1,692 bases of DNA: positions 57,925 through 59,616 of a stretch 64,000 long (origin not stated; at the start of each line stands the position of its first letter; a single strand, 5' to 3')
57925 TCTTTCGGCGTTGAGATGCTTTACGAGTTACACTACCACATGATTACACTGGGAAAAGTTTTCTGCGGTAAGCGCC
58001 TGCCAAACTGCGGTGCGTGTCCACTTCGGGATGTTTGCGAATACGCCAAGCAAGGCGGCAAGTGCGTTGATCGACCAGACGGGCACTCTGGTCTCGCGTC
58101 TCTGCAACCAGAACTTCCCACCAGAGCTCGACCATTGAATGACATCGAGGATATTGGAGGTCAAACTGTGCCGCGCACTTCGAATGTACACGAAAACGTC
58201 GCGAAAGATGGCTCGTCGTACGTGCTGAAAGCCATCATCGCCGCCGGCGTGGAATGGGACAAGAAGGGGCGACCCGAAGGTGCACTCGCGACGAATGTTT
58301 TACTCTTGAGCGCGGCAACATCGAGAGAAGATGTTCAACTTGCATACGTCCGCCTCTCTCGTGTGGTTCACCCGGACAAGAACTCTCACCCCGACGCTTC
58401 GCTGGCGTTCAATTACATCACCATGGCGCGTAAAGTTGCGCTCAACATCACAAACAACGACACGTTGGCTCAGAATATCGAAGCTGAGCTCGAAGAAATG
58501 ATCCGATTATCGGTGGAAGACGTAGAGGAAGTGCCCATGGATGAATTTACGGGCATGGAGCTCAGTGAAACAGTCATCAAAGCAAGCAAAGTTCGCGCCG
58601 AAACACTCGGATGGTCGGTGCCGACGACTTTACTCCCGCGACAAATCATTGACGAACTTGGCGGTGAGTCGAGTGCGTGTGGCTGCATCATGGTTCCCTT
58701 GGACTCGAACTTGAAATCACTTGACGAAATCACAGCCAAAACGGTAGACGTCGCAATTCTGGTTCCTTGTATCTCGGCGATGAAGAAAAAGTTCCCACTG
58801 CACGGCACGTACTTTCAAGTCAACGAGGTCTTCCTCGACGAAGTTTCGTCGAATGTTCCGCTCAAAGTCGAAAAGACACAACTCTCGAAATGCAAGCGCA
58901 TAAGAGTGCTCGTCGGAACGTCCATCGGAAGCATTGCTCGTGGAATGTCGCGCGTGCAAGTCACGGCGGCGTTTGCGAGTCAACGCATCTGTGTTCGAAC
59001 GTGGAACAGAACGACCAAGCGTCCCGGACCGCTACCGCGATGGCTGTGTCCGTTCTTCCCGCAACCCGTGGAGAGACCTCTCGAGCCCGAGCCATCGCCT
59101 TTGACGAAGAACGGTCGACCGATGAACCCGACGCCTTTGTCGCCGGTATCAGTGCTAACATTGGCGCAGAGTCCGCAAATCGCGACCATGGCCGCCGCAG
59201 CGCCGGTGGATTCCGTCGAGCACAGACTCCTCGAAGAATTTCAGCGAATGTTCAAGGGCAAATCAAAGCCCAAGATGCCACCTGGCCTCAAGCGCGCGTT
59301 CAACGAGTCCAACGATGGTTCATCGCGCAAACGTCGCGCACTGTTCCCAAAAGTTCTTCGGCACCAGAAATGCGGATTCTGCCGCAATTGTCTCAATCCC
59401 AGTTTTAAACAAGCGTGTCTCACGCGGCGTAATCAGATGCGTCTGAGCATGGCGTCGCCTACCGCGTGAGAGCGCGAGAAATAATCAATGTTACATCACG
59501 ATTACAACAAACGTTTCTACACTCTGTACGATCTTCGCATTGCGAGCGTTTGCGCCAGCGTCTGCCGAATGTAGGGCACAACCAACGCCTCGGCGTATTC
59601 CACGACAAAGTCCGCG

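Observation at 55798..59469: DEMETER/ROS1-type DNA glycosylase carrying an apparent J-domain and a permuted-CXXC-like tail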

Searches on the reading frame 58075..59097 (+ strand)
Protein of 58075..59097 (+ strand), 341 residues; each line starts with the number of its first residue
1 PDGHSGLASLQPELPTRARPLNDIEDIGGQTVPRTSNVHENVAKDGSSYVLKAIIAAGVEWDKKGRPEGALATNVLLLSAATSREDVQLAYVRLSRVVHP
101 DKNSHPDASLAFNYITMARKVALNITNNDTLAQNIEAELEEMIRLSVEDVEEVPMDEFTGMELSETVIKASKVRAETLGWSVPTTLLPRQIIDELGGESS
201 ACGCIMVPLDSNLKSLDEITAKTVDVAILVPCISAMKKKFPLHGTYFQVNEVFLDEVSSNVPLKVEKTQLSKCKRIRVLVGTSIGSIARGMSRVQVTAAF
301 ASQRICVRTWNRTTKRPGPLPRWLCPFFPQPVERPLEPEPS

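Call 27: search_protein_representatives(protein=window:58075-59097:+)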
Query: 341 residues. Proteins with E-value up to 0.001 (for the whole library): 397; up to 1e-10: 226; up to 1e-30: 12. The best 150 are listed.
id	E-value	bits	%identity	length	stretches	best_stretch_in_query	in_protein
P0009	2.0e-148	510.1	69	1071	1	1-341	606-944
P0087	1.9e-89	316.4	62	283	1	1-250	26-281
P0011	2.4e-87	309.4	62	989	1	1-250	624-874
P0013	4.9e-48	180.3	61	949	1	1-162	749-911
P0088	7.7e-46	173.0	67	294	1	1-137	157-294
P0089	3.3e-45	171.0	39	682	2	168-330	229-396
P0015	3.5e-42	161.0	38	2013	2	166-331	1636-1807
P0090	5.6e-42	160.3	41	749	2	168-333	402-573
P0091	1.6e-40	155.5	95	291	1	53-134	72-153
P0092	2.1e-40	155.2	36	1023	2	168-331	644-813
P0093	1.7e-39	152.2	40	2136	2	167-331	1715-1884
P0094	4.4e-31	124.5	40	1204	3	216-330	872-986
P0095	1.1e-28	116.6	75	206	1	265-340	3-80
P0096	3.2e-27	111.9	60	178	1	161-253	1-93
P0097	1.4e-24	103.2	47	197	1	224-329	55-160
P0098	3.8e-20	88.6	31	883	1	48-329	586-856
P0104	2.6e-17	79.3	41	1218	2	224-327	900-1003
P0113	2.8e-16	75.9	41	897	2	230-325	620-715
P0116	6.5e-16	74.7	43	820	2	217-314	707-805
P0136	2.5e-15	72.8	36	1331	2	226-337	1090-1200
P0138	3.6e-15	72.3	38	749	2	226-331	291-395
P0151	6.1e-15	71.5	34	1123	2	222-323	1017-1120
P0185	5.6e-14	68.4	35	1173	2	223-330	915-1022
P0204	1.3e-13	67.2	37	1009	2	221-326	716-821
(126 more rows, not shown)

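Call 29: search_protein_families(library=pfam, proteins=[P0094, P0151, P0116, P0113, P0185, P0136, P0204, P0104, P0098], max_evalue=0.01)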
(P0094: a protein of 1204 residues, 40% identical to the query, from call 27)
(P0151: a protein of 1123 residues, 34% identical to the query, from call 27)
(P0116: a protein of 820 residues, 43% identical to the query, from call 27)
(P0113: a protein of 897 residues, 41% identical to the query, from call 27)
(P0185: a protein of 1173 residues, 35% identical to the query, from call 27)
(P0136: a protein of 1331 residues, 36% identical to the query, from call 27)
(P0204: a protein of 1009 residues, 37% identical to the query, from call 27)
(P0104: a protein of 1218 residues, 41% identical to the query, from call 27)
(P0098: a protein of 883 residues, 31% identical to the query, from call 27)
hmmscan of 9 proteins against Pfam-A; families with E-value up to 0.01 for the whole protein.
P0094 (1204 aa): 4 families
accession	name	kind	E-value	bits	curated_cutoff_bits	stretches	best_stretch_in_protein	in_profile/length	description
PF15628.11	RRM_DME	-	1.3e-24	86.7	34.6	1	889-978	8-97/102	RRM in Demeter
PF07496.21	zf-CW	-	1.3e-08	35.1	27.5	1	115-174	2-46/47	CW-type Zinc Finger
PF00226.36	DnaJ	-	2e-06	28.3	27.8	1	631-672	10-50/63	DnaJ domain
PF00730.31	HhH-GPD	-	0.007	17.1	26.2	0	276-373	33-90/108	HhH-GPD superfamily base excision DNA repair protein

P0151 (1123 aa): 3 families
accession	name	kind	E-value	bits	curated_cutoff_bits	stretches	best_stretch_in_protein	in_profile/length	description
PF15628.11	RRM_DME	-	6.5e-29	100.5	34.6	1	1023-1119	3-97/102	RRM in Demeter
PF00226.36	DnaJ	-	8.5e-05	23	27.8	1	863-905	12-55/63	DnaJ domain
PF00730.31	HhH-GPD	-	0.002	18.9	26.2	1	421-570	28-90/108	HhH-GPD superfamily base excision DNA repair protein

P0116 (820 aa): 2 families
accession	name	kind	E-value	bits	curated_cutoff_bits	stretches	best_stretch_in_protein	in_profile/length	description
PF15628.11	RRM_DME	-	3.9e-29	101.2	34.6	1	718-808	3-92/102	RRM in Demeter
PF00226.36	DnaJ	-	0.00019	21.9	27.8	1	522-558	15-52/63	DnaJ domain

P0113 (897 aa): 3 families
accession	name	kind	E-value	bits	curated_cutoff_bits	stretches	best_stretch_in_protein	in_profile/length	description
PF15628.11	RRM_DME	-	1.4e-24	86.7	34.6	1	621-712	6-97/102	RRM in Demeter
PF00226.36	DnaJ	-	2.2e-06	28.1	27.8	1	502-539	18-56/63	DnaJ domain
PF00730.31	HhH-GPD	-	5.1e-05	24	26.2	1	45-290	1-99/108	HhH-GPD superfamily base excision DNA repair protein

P0185 (1173 aa): 2 families
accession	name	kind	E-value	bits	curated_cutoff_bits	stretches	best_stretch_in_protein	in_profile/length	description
PF15628.11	RRM_DME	-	2e-26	92.5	34.6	1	918-1013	1-96/102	RRM in Demeter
PF00226.36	DnaJ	-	1.2e-06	28.9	27.8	1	705-754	7-56/63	DnaJ domain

P0136 (1331 aa): 2 families
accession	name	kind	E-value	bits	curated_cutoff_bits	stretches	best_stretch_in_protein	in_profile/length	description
PF15628.11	RRM_DME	-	1.9e-23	83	34.6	1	1092-1186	3-97/102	RRM in Demeter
PF00226.36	DnaJ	-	3.6e-05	24.2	27.8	1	907-950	13-57/63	DnaJ domain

P0204 (1009 aa): 3 families
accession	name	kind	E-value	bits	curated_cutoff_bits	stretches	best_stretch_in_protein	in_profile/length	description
PF15628.11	RRM_DME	-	3.9e-27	94.8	34.6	1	721-816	1-96/102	RRM in Demeter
PF00226.36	DnaJ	-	5.6e-05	23.6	27.8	1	538-576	15-54/63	DnaJ domain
PF00730.31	HhH-GPD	-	0.00022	21.9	26.2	1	46-273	2-100/108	HhH-GPD superfamily base excision DNA repair protein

P0104 (1218 aa): 4 families
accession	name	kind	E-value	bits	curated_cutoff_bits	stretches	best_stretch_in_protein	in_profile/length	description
PF15628.11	RRM_DME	-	2.2e-27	95.6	34.6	1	903-998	2-97/102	RRM in Demeter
PF00730.31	HhH-GPD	-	3.5e-05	24.5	26.2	1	86-283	1-92/108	HhH-GPD superfamily base excision DNA repair protein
PF00226.36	DnaJ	-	0.0013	19.2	27.8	1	733-770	16-54/63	DnaJ domain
PF19981.4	DUF6417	-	0.008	16.6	28.4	0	641-673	18-50/69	Family of unknown function (DUF6417)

P0098 (883 aa): 3 families
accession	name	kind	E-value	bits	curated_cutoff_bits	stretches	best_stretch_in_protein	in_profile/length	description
PF15628.11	RRM_DME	-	1.8e-16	60.6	34.6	1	752-850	3-99/102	RRM in Demeter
PF00226.36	DnaJ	-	1.7e-05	25.2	27.8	1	612-661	4-53/63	DnaJ domain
PF00730.31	HhH-GPD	-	0.0002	22.1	26.2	1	364-464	31-91/108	HhH-GPD superfamily base excision DNA repair protein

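Call 64: list_cluster_members(proteins=[P0094, P0104, P0113, P0136, P0138, P0185, P0204, P0151, P0116, P0098])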
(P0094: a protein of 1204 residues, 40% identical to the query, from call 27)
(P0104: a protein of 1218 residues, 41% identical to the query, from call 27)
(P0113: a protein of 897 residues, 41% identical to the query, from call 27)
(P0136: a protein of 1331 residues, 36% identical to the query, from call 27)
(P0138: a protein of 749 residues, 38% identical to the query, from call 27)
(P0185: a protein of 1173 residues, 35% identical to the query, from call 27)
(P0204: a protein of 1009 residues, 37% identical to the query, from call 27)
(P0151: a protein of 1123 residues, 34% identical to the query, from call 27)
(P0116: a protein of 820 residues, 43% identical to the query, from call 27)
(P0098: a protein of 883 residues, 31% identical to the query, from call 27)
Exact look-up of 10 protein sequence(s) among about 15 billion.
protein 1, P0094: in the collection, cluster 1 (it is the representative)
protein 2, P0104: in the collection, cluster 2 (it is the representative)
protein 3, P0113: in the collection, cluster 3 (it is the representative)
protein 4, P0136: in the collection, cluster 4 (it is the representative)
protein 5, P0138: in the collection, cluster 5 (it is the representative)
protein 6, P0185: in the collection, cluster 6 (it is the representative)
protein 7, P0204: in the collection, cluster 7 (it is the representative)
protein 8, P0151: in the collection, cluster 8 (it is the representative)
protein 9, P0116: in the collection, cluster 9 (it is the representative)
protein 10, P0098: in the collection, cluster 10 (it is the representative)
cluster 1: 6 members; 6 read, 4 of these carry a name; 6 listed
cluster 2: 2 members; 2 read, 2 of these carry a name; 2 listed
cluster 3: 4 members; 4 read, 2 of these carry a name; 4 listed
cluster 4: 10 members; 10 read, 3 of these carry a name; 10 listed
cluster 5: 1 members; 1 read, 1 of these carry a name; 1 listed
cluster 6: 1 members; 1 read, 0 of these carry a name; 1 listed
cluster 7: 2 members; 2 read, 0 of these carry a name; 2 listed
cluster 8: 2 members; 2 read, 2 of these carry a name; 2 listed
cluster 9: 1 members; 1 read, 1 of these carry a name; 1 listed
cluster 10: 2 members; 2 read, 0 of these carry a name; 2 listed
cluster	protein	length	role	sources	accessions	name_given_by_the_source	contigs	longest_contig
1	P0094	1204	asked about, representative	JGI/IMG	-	endonuclease III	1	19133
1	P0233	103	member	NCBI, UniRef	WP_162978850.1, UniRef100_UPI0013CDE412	hypothetical protein, partial [Pseudomonas aeruginosa] | hypothetical protein n=1 Tax=Pseudomonas aeruginosa TaxID=287 RepID=UPI0013CDE412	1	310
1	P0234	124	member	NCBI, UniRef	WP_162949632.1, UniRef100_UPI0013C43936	hypothetical protein, partial [Pseudomonas aeruginosa] | hypothetical protein n=1 Tax=Pseudomonas aeruginosa TaxID=287 RepID=UPI0013C43936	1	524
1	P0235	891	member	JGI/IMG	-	hypothetical protein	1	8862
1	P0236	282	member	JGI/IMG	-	-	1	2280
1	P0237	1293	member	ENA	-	-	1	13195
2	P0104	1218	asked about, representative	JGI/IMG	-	endonuclease III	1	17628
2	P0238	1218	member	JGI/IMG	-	endonuclease III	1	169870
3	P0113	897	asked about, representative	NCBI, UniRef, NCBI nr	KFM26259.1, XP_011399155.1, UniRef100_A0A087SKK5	Transcriptional activator DEMETER [Auxenochlorella protothecoides] | Transcriptional activator DEMETER n=1 Tax=Auxenochlorella protothecoides TaxID=3075 ...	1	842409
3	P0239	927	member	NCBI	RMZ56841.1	hypothetical protein APUTEX25_002930, partial [Auxenochlorella protothecoides]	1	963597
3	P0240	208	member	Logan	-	-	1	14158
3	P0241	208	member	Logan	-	-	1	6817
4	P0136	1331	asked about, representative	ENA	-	-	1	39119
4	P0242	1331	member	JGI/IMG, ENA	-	hypothetical protein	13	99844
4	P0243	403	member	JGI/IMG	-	hypothetical protein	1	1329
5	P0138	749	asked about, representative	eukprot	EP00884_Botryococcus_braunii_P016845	jgi/Botrbrau1/3844/Bobra.0183s0069.1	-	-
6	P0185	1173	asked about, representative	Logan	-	-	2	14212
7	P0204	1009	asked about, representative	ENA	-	-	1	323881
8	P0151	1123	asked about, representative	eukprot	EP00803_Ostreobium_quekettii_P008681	evm.model.scf_657.2 EVM.evm.TU.scf_657.2 scf_657:46933-64154(-)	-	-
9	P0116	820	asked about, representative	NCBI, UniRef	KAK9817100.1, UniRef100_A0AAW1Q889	hypothetical protein WJX72_009565 [[Myrmecia] bisecta] | HhH-GPD domain-containing protein n=1 Tax=[Myrmecia] bisecta TaxID=41462 ...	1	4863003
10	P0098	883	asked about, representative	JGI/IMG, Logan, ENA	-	-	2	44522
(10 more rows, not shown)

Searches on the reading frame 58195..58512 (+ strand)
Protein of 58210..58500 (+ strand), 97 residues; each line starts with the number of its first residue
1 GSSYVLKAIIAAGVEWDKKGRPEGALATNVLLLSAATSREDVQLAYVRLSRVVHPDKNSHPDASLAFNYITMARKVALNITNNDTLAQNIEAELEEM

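Call 21: search_protein_families(library=pfam, proteins=[window:58210-58500:+], max_evalue=10)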
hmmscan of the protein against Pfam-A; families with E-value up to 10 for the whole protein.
window:58210-58500:+ (97 aa): 1 family
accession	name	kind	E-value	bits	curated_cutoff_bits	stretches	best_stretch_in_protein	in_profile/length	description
PF00226.36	DnaJ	-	2.4e-07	31.2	27.8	1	30-76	5-52/63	DnaJ domain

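Call 52: predict_structure(alignment_id=A5)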
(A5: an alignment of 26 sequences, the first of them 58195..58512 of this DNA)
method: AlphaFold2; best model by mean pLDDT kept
length: 106 residues; sequences in the alignment: 26
mean_pLDDT: 86.4   pTM: 0.79
mean pLDDT of the five models: 86.4, 83.1, 81.5, 81.5, 80.0
residues with pLDDT >= 90: 65; 70-90: 30; 50-70: 9; < 50: 2
segments of 3 or more residues with pLDDT < 50: none
pLDDT, mean of each block of 10 residues (from residue 1): 65 97 94 91 87 93 93 96 80 77 73
secondary structure, 60 per line:
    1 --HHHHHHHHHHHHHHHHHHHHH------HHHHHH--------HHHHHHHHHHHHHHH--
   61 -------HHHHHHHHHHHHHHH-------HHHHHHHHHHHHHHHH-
elements in order: H3-23 H30-35 H44-58 H68-82 H90-105

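Call 54: fold_search(model_id=the predicted structure, library=pdb)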
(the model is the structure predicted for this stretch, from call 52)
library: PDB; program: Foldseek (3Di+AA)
matches with E <= 10: 123; with E <= 0.001: 0
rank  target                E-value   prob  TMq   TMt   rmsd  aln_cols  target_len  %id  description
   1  2ys8_MODEL_1_A        7.4e-03  1.00  0.55  0.63   4.5        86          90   22  Solution structure of the DnaJ-like domain from human ras-associated protein Rap1 (released 2007-10-09)
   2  6jmg_A                4.4e-02  1.00  0.53  0.22   6.9        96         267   21  Crystal structure of xRbj (released 2020-03-11)
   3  6jmg_B                5.8e-02  1.00  0.53  0.22   5.6        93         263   22  Crystal structure of xRbj (released 2020-03-11)
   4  2ctp_MODEL_1_A        1.3e-01  1.00  0.44  0.59   1.2        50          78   42  Solution structure of J-domain from human DnaJ subfamily B menber 12 (released 2005-11-24)
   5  8fe2_A                1.3e-01  0.99  0.47  0.13  10.8        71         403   30  Structure of J-PKAc chimera complexed with Aplithianine A (released 2023-10-18)
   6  4j80_A                1.3e-01  1.00  0.43  0.17   0.9        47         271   34  Thermus thermophilus DnaJ (released 2013-07-31)
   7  9dvi_C                1.7e-01  0.99  0.46  0.19   4.6        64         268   30  Hetero-hexameric Hsp70-Hsp40-DafA complex (released 2025-10-22)
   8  8j07_U                1.9e-01  0.99  0.47  0.17   6.9        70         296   24  96nm repeat of human respiratory doublet microtubule and associated axonemal complexes (released 2023-07-26)
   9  8j07_V                2.3e-01  0.99  0.46  0.17   6.6        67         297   24  96nm repeat of human respiratory doublet microtubule and associated axonemal complexes (released 2023-07-26)
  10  4wb7_A                2.3e-01  0.99  0.46  0.12  10.4        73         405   29  Crystal structure of a chimeric fusion of human DnaJ (Hsp40) and cAMP-dependent protein kinase A (catalytic alpha subu (released 2015-01-21)
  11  8fe5_A                2.4e-01  0.98  0.47  0.13  10.9        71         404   30  Structure of J-PKAc chimera complexed with Aplithianine B (released 2023-10-18)
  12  1hdj_MODEL_1_A        2.4e-01  0.98  0.39  0.51   1.8        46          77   39  HUMAN HSP40 (HDJ-1), NMR (released 1996-11-08)
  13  2cug_MODEL_1_A        2.7e-01  0.98  0.46  0.55   7.5        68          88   29  Solution structure of the J domain of the pseudo DnaJ protein, mouse hypothetical mKIAA0962 (released 2005-11-26)
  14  6u3r_MODEL_1_A        2.9e-01  1.00  0.45  0.25   1.2        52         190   33  Solution NMR structure of the DNAJB6b deltaST variant (Aligned on the J domain) (released 2019-10-09)
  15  9dyv_MODEL_1_A        3.1e-01  0.99  0.41  0.38   1.3        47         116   34  Assembly and functional mechanisms of the Hsp70-Hsp40 chaperone machinery (released 2025-10-22)
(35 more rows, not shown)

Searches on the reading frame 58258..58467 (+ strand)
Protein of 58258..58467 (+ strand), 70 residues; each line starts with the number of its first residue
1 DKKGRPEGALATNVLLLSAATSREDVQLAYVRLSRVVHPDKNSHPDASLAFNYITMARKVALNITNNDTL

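Call 37: search_solved_structures(query=A4, max_evalue=0.01, show_alignments=2)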
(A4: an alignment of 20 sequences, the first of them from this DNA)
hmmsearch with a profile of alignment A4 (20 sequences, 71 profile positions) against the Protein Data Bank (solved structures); distinct sequences matched with E-value up to 0.01: 62 (the best 60 are shown).
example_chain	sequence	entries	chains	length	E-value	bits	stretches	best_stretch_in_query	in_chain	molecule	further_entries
2ys8_A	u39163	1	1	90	2.5e-15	59.2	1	6-68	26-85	Rab-related GTP-binding protein RabJ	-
7vpx_J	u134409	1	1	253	1.9e-14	56.3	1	10-65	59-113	DnaJ homolog subfamily C member 8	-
6jmg_A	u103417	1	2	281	2.5e-14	55.9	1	6-66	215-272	DnaJ homolog subfamily C member 27-A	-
2ctp_A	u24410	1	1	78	3.1e-13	52.5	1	11-65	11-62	DnaJ homolog subfamily B member 12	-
2cug_A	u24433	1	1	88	4e-12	48.9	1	10-65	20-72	mKIAA0962 protein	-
2dmx_A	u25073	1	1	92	1.1e-10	44.3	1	10-65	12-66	DnaJ homolog subfamily B member 8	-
2ctr_A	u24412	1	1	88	1.9e-10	43.5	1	12-66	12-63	DnaJ homolog subfamily B member 9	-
6iws_A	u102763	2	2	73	3.2e-10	42.8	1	11-69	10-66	DnaJ homolog subfamily A member 3, mitochondrial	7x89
2dn9_A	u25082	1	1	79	4.2e-10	42.4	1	11-69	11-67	DnaJ homolog subfamily A member 3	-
4j7z_A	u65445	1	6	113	4.7e-10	42.3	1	11-64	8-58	Chaperone protein DnaJ 2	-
9dyv_A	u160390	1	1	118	4.8e-10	42.2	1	11-64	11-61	Chaperone protein DnaJ 2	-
2n04_A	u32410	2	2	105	6.5e-10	41.8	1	7-68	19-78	DnaJ homolog subfamily C member 5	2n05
2ctw_A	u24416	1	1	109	7.4e-10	41.6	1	7-68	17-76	DnaJ homolog subfamily C member 5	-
4j80_A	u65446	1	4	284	1.8e-09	40.3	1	11-64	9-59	Chaperone protein DnaJ 2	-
1hdj_A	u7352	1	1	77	1.9e-09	40.3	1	10-67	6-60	HUMAN HSP40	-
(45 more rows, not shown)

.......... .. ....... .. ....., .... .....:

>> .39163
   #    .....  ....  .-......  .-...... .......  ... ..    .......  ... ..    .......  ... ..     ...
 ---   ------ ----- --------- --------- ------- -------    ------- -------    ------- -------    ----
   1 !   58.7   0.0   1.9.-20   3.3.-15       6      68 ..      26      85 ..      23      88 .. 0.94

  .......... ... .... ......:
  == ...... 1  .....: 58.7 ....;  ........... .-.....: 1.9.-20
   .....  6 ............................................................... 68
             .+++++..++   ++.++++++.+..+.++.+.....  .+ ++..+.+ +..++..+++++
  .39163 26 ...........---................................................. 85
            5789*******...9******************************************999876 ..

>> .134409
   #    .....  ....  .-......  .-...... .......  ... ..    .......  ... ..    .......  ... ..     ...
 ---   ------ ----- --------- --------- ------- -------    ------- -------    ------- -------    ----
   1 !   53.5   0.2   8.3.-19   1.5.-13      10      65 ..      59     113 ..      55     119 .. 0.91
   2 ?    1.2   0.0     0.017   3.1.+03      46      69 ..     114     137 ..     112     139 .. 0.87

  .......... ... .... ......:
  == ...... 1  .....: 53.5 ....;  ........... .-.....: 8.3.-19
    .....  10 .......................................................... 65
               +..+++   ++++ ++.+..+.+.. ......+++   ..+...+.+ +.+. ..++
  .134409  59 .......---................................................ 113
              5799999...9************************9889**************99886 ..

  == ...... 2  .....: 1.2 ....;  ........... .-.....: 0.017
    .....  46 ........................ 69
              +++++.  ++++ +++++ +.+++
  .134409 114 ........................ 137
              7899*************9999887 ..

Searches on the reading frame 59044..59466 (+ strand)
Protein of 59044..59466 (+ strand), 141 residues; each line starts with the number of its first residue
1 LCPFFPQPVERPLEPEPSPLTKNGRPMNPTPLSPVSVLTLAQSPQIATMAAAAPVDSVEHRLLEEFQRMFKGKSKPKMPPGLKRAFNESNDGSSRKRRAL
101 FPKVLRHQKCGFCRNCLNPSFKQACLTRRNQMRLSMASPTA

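Call 47: search_protein_families(library=pfam, proteins=[window:59044-59466:+], max_evalue=1)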
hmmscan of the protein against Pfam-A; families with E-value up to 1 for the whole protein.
window:59044-59466:+ (141 aa): 1 family
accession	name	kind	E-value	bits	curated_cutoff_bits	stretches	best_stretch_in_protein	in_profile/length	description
PF06844.16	DUF1244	-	0.06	13.9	27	1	110-132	10-32/67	Protein of unknown function (DUF1244)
